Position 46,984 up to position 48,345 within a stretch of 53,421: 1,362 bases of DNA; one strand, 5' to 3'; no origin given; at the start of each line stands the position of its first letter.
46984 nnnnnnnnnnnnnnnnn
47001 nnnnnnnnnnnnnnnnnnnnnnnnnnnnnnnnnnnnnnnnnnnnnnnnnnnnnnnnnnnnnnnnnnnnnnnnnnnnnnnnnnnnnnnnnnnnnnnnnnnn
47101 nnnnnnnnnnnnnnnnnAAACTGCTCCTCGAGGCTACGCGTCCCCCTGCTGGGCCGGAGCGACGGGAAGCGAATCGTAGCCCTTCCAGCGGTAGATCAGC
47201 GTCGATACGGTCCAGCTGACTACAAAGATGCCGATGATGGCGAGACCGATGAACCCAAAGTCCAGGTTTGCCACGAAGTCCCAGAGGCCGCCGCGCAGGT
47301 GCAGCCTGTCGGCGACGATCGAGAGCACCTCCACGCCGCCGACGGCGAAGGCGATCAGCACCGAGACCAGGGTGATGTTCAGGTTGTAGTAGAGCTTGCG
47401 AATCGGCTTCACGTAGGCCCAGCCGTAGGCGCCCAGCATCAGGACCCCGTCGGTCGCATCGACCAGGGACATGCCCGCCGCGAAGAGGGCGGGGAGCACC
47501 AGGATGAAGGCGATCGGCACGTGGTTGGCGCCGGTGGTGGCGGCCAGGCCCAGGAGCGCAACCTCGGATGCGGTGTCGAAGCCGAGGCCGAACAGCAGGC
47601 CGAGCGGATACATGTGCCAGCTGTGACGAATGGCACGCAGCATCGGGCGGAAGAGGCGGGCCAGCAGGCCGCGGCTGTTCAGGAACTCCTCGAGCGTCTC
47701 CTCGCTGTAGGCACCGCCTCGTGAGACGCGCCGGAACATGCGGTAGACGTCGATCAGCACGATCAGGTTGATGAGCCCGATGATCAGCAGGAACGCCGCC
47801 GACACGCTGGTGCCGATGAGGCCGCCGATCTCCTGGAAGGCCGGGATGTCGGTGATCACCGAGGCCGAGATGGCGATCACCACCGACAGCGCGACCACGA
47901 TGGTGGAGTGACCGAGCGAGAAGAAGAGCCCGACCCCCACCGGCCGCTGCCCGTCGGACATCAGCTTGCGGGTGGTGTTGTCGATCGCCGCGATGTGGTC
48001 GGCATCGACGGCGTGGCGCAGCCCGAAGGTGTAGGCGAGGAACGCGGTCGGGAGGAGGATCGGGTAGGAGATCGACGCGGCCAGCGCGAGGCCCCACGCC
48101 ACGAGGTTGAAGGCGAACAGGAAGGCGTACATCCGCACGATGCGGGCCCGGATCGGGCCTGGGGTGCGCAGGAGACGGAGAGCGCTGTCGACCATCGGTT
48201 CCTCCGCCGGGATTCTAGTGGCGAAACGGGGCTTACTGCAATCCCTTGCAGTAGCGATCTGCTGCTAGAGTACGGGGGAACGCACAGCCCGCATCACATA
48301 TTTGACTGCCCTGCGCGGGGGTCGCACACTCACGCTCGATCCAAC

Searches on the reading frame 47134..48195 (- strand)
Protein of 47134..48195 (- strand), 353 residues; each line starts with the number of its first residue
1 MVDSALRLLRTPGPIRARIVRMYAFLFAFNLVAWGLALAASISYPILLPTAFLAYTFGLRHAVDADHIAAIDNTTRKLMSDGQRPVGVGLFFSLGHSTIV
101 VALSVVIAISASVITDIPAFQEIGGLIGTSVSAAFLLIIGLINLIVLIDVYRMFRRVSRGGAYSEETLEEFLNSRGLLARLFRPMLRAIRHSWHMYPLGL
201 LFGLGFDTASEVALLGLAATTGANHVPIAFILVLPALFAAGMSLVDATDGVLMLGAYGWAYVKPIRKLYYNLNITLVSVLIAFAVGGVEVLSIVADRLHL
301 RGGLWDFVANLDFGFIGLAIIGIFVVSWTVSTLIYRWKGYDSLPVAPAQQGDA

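Call 27: search_protein_families(library=pfam, proteins=[window:47134-48195:-], max_evalue=0.001)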
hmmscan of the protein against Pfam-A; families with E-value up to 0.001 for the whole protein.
window:47134-48195:- (353 aa): 1 family
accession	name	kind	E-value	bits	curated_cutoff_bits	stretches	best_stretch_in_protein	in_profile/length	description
PF03824.22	NicO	-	6.3e-103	344.5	27.7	1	50-333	4-286/287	High-affinity nickel-transport protein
